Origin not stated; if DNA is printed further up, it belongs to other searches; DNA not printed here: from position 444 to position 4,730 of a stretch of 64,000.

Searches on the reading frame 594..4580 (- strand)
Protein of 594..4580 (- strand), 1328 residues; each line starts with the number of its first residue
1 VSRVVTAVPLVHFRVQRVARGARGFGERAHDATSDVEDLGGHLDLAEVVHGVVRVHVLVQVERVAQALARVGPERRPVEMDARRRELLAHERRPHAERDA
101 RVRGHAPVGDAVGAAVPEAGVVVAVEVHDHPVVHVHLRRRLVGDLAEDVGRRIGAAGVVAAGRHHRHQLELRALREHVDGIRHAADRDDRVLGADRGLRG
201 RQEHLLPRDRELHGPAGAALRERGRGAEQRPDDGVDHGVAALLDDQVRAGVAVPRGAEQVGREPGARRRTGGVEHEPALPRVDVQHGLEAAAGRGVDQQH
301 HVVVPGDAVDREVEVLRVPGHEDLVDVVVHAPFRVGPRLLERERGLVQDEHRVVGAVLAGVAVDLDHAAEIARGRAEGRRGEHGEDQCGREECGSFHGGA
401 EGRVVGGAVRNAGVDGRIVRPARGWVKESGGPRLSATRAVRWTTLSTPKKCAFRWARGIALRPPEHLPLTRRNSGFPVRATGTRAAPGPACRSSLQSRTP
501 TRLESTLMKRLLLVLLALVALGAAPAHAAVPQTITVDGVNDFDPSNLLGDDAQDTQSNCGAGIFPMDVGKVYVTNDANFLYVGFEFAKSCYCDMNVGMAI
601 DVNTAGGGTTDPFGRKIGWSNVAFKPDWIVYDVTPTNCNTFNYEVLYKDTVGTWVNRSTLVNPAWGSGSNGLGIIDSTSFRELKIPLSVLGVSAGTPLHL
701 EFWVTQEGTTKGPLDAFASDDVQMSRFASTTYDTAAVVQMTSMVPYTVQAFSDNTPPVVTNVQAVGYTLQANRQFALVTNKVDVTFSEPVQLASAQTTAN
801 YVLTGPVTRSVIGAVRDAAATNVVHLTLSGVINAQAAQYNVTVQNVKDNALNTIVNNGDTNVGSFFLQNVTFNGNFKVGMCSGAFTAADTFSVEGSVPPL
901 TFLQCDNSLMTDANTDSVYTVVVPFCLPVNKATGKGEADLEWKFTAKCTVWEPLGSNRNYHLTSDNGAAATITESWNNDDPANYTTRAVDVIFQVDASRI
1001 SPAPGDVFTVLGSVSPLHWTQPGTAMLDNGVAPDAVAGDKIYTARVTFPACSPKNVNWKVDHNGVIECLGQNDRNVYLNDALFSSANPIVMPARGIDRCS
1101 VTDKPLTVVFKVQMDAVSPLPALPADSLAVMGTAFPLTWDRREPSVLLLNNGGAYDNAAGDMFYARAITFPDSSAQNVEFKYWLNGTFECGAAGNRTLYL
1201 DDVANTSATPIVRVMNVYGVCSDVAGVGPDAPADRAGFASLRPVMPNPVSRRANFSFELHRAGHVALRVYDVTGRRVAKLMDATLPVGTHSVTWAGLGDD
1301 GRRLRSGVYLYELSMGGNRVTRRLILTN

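Call 3: search_protein_families(library=pfam, proteins=[window:594-4580:-], max_evalue=0.01)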
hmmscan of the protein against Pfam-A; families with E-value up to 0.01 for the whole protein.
window:594-4580:- (1328 aa): 4 families
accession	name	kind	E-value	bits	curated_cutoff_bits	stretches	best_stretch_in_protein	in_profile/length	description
PF13860.13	FlgD_ig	-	3.6e-07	30.5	27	1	1255-1313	12-73/79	FlgD Ig-like domain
PF13205.12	Big_5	-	0.00048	21.3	23.6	1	753-854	1-95/105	Bacterial Ig-like domain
PF18962.6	Por_Secre_tail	-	0.0024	18.6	27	1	1245-1325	2-74/75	Secretion system C-terminal sorting domain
PF04234.18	CopC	-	0.0044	18.4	23.3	0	770-847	10-78/92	CopC domain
